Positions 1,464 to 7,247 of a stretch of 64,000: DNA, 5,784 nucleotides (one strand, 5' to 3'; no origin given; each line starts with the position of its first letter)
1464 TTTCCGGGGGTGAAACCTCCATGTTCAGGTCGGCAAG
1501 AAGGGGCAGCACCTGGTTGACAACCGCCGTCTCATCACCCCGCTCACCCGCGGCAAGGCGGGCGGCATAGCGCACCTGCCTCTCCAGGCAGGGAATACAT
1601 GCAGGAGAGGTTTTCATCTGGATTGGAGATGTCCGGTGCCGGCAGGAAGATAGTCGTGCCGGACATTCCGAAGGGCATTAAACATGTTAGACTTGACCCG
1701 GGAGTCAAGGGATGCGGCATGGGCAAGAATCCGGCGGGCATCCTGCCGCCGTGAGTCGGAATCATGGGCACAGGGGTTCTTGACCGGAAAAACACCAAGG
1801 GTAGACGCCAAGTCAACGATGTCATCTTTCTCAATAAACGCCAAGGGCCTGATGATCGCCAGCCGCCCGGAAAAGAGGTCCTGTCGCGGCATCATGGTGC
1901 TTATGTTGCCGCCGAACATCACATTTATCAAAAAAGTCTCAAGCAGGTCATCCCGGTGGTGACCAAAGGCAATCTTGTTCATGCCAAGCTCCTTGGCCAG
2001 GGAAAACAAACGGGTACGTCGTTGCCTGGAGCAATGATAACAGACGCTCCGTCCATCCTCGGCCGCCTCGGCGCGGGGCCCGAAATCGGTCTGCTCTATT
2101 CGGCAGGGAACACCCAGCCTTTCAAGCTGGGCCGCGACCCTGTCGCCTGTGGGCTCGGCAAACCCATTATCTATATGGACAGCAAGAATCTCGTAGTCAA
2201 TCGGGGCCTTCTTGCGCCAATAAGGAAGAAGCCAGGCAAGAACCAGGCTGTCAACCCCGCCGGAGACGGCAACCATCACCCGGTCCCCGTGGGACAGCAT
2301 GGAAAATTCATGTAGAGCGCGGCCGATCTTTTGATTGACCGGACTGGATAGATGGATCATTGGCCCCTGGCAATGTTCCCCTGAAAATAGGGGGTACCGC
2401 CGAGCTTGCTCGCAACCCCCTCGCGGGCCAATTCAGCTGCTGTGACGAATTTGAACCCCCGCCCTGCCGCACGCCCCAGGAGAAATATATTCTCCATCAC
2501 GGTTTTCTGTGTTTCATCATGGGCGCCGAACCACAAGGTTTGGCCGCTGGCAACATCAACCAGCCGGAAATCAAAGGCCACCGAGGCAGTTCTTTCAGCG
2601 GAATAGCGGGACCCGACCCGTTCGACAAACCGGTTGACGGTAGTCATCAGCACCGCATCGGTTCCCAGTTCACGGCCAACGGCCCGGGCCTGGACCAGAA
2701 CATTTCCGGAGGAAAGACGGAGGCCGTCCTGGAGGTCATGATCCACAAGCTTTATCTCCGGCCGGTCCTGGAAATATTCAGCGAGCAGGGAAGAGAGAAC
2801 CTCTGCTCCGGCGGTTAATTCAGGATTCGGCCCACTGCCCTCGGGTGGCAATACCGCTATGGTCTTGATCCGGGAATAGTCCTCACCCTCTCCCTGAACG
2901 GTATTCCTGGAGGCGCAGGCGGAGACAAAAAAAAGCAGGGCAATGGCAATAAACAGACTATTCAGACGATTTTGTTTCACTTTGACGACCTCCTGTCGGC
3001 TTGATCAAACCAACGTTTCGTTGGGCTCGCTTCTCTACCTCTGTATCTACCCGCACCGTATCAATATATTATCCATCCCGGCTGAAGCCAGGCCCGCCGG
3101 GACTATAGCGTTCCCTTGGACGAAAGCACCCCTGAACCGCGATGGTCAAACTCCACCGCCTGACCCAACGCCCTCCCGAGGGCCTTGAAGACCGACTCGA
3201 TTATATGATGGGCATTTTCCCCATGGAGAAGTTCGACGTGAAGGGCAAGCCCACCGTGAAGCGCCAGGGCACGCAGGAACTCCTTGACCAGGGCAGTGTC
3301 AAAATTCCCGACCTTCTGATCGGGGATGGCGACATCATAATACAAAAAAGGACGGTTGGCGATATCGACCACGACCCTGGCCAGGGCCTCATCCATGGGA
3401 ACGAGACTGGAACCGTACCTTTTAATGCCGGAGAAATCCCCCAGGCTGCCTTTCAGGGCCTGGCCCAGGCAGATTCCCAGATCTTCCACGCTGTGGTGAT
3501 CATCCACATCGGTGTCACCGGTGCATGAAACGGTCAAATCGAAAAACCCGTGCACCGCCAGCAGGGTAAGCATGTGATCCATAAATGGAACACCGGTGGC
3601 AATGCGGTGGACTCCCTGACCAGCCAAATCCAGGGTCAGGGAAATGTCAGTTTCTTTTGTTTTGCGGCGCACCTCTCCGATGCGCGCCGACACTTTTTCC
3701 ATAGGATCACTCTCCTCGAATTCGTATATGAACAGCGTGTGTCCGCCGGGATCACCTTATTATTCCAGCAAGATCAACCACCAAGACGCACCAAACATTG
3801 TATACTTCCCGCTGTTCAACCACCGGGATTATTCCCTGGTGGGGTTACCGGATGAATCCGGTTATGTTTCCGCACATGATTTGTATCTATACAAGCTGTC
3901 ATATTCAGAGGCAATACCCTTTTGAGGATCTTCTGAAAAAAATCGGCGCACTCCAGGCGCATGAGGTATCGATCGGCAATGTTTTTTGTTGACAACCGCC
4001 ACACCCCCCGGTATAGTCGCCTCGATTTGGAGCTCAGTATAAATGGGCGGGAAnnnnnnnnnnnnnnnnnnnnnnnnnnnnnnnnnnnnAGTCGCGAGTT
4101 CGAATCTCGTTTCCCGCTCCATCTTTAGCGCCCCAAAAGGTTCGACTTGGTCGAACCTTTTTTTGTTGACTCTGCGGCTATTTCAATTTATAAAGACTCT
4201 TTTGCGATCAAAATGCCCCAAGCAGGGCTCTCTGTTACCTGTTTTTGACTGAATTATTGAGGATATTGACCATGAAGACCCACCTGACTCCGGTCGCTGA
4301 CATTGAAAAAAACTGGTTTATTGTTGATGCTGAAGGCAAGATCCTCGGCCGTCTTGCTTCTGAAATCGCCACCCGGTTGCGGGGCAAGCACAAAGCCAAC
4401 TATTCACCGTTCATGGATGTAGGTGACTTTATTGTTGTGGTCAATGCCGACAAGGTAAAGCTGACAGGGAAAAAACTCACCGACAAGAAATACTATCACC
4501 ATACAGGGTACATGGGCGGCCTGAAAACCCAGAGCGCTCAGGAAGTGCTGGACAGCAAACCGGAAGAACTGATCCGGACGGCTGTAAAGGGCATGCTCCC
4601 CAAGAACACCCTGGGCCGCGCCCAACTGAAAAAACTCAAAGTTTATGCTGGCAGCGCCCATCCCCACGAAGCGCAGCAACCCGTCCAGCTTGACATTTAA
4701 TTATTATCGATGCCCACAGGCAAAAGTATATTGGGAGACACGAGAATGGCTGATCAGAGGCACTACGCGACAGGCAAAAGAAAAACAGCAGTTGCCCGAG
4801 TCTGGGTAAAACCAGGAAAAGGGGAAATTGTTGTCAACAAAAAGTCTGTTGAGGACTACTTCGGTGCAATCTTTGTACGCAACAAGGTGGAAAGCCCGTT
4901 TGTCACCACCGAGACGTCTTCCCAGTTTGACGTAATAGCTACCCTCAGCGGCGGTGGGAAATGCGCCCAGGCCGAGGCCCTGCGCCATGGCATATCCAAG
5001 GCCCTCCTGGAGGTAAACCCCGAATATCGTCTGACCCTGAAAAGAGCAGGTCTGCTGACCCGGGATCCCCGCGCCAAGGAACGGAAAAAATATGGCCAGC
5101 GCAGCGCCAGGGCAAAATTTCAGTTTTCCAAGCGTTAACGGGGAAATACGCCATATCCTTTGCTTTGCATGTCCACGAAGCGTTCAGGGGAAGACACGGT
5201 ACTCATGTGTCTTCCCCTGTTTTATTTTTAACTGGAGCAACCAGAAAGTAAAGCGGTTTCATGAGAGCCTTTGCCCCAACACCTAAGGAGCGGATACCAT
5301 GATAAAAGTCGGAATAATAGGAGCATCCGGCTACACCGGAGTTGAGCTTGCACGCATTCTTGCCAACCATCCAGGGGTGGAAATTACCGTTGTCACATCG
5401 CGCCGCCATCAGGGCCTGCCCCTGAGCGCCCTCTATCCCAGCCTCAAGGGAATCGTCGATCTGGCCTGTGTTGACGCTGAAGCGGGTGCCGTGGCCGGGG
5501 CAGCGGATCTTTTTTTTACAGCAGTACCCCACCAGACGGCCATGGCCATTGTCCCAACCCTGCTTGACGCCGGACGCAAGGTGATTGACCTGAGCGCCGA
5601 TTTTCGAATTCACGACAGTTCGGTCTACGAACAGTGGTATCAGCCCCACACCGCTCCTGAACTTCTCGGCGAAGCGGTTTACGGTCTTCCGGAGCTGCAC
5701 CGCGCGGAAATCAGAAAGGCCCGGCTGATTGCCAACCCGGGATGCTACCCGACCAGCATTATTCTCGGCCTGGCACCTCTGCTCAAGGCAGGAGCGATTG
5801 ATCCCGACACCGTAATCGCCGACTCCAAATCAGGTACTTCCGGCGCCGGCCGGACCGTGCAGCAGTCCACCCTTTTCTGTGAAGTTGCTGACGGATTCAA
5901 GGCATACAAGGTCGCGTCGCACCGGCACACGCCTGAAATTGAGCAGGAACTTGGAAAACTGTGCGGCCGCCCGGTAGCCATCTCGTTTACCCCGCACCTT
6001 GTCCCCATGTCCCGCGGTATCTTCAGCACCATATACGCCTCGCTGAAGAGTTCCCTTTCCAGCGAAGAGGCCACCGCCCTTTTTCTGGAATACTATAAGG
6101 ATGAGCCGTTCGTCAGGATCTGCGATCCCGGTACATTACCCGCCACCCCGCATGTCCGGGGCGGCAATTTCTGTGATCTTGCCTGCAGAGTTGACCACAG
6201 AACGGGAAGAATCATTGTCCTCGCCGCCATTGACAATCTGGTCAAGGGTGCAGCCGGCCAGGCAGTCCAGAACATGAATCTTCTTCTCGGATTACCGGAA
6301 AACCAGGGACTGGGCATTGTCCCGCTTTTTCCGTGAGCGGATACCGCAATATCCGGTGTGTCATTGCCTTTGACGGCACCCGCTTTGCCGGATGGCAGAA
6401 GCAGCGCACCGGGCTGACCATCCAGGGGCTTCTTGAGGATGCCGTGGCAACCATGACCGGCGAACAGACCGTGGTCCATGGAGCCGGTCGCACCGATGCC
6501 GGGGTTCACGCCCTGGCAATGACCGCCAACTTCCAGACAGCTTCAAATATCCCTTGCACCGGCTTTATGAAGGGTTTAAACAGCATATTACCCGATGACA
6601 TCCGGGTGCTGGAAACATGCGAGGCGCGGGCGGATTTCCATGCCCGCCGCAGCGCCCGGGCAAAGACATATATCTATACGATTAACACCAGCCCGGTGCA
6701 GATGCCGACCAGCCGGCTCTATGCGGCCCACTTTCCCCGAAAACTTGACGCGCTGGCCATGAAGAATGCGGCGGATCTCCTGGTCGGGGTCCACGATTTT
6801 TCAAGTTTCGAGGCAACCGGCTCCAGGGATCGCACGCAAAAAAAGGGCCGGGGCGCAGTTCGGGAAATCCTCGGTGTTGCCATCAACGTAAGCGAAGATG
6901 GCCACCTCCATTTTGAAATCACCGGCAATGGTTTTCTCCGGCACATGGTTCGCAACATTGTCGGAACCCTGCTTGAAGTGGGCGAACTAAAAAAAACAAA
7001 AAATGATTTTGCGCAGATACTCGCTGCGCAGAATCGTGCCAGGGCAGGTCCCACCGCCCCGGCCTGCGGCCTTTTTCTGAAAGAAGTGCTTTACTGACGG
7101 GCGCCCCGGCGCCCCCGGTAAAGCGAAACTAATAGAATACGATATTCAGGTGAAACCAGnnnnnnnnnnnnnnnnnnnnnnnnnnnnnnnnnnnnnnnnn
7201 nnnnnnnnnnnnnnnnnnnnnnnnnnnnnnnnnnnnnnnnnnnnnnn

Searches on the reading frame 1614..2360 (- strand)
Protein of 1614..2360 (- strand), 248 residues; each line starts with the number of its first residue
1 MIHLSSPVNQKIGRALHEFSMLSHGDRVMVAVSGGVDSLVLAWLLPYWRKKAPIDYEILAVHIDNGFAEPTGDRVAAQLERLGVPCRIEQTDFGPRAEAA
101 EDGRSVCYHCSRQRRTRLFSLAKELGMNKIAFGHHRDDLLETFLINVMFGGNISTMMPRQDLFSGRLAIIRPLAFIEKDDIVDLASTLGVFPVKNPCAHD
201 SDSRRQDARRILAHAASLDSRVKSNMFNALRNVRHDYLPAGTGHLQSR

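Call 50: search_protein_families(library=pfam, proteins=[window:1614-2360:-], max_evalue=0.000001)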
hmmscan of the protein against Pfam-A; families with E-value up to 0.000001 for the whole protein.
window:1614-2360:- (248 aa): 1 family
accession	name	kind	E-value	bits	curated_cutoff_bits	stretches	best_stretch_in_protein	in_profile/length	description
PF01171.26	ATP_bind_3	-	2.3e-21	76.8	27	1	28-209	2-180/182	PP-loop family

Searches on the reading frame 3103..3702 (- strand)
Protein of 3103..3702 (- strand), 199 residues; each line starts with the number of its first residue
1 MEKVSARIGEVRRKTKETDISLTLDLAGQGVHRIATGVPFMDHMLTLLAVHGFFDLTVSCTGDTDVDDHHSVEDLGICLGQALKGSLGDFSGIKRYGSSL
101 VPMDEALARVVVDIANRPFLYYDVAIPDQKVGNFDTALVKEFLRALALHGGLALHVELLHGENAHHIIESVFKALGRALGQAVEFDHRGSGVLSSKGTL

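Call 50: search_protein_families(library=pfam, proteins=[window:3103-3702:-], max_evalue=0.000001)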
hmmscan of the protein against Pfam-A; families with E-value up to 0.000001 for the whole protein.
window:3103-3702:- (199 aa): 1 family
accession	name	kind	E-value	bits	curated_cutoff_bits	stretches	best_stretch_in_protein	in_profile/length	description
PF00475.24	IGPD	-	1.8e-63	213.4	27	1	36-179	1-144/144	Imidazoleglycerol-phosphate dehydratase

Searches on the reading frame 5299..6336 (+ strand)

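Call 50: search_protein_families(library=pfam, proteins=[window:5299-6336:+], max_evalue=0.000001)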
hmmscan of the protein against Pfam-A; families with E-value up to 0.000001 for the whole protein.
window:5299-6336:+ (345 aa): 3 families
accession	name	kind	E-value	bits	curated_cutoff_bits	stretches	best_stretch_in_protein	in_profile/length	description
PF22698.1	Semialdhyde_dhC_1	-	9.9e-64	214.6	27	1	149-313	1-165/165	Semialdehyde dehydrogenase, dimerisation domain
PF01118.30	Semialdhyde_dh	-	3.8e-33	114.9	26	1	3-141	1-121/121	Semialdehyde dehydrogenase, NAD binding domain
PF02774.23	Semialdhyde_dhC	-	6.1e-25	88.9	26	1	158-316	1-184/184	Semialdehyde dehydrogenase, dimerisation domain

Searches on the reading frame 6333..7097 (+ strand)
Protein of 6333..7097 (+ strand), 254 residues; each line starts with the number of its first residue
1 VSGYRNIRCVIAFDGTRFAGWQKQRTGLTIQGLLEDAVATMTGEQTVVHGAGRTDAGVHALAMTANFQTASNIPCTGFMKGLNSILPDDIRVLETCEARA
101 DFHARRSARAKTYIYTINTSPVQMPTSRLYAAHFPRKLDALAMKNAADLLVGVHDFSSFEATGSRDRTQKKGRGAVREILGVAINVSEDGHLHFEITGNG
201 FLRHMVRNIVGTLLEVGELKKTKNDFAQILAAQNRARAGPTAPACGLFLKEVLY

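Call 50: search_protein_families(library=pfam, proteins=[window:6333-7097:+], max_evalue=0.000001)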
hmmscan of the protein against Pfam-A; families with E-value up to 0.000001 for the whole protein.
window:6333-7097:+ (254 aa): 1 family
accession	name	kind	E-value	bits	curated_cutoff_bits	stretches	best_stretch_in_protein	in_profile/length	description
PF01416.25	PseudoU_synth_1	-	3.1e-37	127.8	23.3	2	146-254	1-107/108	tRNA pseudouridine synthase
